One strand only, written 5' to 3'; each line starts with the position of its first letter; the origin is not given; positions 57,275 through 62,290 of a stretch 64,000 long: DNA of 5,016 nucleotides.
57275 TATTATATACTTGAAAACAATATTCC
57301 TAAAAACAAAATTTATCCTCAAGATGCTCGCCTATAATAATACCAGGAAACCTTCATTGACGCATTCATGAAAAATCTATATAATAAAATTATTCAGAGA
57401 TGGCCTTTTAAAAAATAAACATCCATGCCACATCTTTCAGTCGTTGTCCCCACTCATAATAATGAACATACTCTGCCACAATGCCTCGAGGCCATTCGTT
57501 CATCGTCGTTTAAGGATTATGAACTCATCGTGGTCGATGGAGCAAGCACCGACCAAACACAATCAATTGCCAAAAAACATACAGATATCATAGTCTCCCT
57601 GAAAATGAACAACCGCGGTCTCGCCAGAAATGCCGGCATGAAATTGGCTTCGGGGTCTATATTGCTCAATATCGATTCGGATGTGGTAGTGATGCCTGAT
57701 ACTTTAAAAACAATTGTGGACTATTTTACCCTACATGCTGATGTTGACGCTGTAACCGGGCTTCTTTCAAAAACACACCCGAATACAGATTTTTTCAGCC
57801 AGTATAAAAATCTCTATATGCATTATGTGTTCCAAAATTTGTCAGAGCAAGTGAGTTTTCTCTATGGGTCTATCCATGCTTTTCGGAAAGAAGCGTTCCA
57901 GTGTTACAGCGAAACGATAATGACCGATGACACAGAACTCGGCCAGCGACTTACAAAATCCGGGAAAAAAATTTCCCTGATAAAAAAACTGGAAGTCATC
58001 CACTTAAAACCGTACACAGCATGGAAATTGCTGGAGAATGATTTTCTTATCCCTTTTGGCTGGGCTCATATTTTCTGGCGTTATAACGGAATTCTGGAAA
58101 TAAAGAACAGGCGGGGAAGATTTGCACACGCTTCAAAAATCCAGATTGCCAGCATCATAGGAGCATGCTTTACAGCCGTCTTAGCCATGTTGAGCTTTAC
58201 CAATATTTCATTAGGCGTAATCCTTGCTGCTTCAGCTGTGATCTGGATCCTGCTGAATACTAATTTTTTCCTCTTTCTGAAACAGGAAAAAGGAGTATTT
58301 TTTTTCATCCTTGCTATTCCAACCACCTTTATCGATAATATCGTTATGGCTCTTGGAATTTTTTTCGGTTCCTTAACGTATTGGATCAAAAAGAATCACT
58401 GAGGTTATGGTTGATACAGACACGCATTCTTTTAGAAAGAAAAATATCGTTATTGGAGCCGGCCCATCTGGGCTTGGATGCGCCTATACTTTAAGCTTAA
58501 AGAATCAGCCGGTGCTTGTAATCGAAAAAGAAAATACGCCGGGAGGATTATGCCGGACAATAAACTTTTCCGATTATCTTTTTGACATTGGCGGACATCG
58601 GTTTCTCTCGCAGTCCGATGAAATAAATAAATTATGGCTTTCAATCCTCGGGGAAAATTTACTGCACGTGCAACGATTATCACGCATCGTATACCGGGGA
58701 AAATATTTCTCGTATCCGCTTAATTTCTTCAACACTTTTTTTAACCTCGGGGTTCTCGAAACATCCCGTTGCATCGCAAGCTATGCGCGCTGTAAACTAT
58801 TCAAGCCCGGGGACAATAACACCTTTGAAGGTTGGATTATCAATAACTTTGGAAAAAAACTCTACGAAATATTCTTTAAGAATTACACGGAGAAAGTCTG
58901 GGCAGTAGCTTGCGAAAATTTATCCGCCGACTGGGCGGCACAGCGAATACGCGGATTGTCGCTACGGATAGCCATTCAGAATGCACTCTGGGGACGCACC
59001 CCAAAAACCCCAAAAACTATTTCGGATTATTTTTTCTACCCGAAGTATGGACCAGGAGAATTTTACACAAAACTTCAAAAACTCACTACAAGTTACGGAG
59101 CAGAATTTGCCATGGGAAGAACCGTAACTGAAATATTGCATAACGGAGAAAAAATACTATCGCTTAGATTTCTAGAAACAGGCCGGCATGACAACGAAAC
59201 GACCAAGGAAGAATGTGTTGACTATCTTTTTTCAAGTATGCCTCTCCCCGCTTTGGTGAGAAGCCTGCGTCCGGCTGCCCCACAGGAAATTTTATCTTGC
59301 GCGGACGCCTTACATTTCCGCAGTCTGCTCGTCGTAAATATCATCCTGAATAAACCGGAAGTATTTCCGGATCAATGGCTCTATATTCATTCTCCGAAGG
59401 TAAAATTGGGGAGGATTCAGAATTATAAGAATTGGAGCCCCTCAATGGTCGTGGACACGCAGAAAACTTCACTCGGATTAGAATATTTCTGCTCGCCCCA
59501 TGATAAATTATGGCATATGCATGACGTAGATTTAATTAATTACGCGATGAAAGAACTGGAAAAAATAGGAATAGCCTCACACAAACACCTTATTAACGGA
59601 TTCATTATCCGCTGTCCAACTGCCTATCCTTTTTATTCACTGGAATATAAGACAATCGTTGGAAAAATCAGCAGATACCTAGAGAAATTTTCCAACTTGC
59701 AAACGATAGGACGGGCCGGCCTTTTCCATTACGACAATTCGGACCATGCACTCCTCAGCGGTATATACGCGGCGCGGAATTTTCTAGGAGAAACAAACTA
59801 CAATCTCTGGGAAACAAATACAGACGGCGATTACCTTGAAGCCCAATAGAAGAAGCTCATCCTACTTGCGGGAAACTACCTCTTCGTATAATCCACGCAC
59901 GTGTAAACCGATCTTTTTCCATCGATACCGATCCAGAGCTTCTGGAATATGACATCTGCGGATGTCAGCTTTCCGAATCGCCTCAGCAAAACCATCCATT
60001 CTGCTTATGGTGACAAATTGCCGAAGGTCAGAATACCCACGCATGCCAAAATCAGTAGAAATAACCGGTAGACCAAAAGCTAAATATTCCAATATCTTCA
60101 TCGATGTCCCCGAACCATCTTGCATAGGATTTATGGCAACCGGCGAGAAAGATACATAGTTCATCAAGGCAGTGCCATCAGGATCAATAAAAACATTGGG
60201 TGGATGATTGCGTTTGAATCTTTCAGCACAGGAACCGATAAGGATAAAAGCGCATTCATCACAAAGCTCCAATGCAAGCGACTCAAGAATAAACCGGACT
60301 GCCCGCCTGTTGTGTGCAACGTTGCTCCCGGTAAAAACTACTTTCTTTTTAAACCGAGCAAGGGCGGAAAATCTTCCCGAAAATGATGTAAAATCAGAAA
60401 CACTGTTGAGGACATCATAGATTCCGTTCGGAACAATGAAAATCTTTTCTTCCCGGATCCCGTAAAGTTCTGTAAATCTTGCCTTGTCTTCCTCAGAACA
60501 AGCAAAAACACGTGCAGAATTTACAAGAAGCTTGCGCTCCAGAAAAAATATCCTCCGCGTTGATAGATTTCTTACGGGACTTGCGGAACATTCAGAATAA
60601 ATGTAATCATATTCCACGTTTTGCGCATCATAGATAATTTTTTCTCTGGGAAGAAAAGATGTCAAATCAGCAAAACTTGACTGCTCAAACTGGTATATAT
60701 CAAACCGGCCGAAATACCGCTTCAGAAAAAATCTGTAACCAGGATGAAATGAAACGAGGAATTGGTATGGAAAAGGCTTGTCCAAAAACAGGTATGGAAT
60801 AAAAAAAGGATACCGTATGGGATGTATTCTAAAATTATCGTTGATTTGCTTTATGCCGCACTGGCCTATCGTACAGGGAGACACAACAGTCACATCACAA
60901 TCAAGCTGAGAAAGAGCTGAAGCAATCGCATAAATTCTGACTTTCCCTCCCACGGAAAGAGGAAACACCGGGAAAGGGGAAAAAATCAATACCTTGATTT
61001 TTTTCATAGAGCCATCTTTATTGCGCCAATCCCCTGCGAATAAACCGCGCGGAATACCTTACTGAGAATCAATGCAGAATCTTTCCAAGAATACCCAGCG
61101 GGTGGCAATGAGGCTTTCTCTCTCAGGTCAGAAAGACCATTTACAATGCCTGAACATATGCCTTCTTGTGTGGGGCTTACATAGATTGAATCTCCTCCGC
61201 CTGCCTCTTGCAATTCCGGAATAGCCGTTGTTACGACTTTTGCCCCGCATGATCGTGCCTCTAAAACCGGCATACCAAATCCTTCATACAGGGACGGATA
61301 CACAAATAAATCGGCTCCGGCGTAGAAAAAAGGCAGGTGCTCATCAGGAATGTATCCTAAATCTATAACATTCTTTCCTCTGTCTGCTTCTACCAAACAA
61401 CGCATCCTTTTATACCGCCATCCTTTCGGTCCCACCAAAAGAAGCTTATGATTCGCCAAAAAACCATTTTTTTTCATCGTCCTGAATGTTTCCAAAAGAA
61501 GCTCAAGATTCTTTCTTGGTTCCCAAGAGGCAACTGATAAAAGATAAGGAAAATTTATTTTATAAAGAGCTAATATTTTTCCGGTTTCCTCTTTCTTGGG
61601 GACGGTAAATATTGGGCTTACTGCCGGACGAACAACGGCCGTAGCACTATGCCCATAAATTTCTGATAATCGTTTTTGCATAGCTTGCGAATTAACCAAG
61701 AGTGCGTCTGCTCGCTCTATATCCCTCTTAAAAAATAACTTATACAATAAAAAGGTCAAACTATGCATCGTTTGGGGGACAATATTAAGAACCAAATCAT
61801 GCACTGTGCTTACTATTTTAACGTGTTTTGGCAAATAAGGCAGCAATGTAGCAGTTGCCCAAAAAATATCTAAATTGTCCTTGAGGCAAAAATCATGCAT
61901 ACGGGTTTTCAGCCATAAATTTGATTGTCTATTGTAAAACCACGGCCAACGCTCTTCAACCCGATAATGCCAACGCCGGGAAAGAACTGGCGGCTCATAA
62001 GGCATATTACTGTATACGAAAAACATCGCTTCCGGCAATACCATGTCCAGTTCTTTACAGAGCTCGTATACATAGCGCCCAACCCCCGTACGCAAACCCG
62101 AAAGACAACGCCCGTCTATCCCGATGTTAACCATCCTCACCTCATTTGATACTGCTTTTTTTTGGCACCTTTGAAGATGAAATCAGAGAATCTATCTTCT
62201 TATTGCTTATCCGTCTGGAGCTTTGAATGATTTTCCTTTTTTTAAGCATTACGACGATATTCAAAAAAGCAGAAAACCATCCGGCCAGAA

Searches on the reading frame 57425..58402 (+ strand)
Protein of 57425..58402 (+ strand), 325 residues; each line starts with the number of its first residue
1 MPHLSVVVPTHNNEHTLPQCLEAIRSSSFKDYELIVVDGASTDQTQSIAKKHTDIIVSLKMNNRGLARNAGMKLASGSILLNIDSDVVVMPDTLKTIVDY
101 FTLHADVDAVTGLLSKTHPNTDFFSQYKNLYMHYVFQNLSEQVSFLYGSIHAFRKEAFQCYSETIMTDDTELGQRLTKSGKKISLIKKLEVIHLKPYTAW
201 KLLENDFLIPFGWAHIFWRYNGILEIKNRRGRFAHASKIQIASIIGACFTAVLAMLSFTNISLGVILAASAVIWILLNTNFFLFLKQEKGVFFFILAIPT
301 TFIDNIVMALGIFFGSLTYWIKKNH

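Call 78: search_protein_families(library=pfam, proteins=[window:57425-58402:+], max_evalue=0.0001)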
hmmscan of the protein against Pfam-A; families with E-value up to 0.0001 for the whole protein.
window:57425-58402:+ (325 aa): 5 families
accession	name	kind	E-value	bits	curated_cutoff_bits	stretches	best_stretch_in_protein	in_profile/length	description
PF00535.33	Glycos_transf_2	-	1.2e-28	100.6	23.3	1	5-161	1-167/168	Glycosyl transferase family 2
PF13641.12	Glyco_tranf_2_3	-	7.2e-18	65.9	27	1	2-203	1-221/230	Glycosyltransferase like family 2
PF13632.12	Glyco_trans_2_3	-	3e-09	37.4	27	1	81-284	3-196/198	Glycosyl transferase family group 2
PF13506.12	Glyco_transf_21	-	2.1e-07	31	21.7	1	61-188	15-149/174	Glycosyl transferase family 21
PF10111.15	Glyco_tranf_2_2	-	9e-07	29.1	27.3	1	5-137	1-147/276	Glycosyltransferase like family 2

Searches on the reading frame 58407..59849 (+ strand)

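Call 78: search_protein_families(library=pfam, proteins=[window:58407-59849:+], max_evalue=0.0001)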
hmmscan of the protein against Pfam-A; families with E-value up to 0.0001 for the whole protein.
window:58407-59849:+ (480 aa): 5 families
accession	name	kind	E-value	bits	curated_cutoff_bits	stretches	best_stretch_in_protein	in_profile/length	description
PF13450.12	NAD_binding_8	-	3.4e-14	53.3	21.9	1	15-76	1-64/68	NAD(P)-binding Rossmann-like domain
PF01593.30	Amino_oxidase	-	6.3e-13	49.2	19.8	1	21-389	2-366/443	Flavin containing amine oxidoreductase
PF01266.30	DAO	-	3.2e-05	24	27.9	0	14-46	3-35/353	FAD dependent oxidoreductase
PF01946.23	Thi4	-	5e-05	23.1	26.2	1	14-47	21-55/235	Thi4 family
PF03486.20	HI0933_like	-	5.6e-05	23.2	50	0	12-46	2-36/244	HI0933-like protein Rossmann domain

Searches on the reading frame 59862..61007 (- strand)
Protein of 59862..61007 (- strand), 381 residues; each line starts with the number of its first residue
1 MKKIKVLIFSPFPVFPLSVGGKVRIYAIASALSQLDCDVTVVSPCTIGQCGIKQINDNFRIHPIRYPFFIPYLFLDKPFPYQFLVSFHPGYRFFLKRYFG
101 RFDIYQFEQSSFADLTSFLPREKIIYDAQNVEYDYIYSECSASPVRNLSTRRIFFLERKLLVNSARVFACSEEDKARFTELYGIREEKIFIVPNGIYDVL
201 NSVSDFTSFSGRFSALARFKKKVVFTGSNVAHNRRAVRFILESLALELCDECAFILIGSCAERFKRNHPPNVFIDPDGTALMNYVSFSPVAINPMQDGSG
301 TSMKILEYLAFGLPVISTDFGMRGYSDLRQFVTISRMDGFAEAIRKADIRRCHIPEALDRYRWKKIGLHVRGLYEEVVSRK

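Call 78: search_protein_families(library=pfam, proteins=[window:59862-61007:-], max_evalue=0.0001)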
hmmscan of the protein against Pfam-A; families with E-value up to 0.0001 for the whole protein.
window:59862-61007:- (381 aa): 3 families
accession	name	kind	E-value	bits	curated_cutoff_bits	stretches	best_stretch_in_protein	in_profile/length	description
PF13439.12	Glyco_transf_4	-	4.5e-13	50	28.5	1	20-196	3-166/170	Glycosyltransferase Family 4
PF13692.12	Glyco_trans_1_4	-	1.6e-10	41.8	27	1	221-345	2-137/142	Glycosyl transferases group 1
PF13579.12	Glyco_trans_4_4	-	5.3e-07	30.5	29.7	1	20-195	2-158/158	Glycosyl transferase 4-like domain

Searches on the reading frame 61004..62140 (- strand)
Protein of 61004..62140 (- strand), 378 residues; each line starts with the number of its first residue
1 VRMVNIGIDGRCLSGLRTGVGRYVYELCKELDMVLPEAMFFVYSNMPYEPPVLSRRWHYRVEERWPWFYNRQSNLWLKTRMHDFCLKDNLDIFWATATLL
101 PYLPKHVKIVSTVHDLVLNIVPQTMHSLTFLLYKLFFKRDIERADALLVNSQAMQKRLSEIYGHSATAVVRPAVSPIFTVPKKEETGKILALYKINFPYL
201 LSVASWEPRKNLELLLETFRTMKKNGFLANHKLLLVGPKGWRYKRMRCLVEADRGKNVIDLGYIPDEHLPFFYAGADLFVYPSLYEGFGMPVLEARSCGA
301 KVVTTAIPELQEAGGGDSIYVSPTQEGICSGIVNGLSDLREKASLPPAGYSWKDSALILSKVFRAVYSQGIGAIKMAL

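Call 78: search_protein_families(library=pfam, proteins=[window:61004-62140:-], max_evalue=0.0001)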
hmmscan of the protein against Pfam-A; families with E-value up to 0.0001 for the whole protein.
window:61004-62140:- (378 aa): 3 families
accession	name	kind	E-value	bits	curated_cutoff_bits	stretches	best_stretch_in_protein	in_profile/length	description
PF00534.26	Glycos_transf_1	-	1.8e-21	76.8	26.4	1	198-311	16-128/172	Glycosyl transferases group 1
PF13692.12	Glyco_trans_1_4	-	4.8e-19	69.5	27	1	198-328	2-132/142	Glycosyl transferases group 1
PF13439.12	Glyco_transf_4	-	1.1e-11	45.5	28.5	1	19-174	3-166/170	Glycosyltransferase Family 4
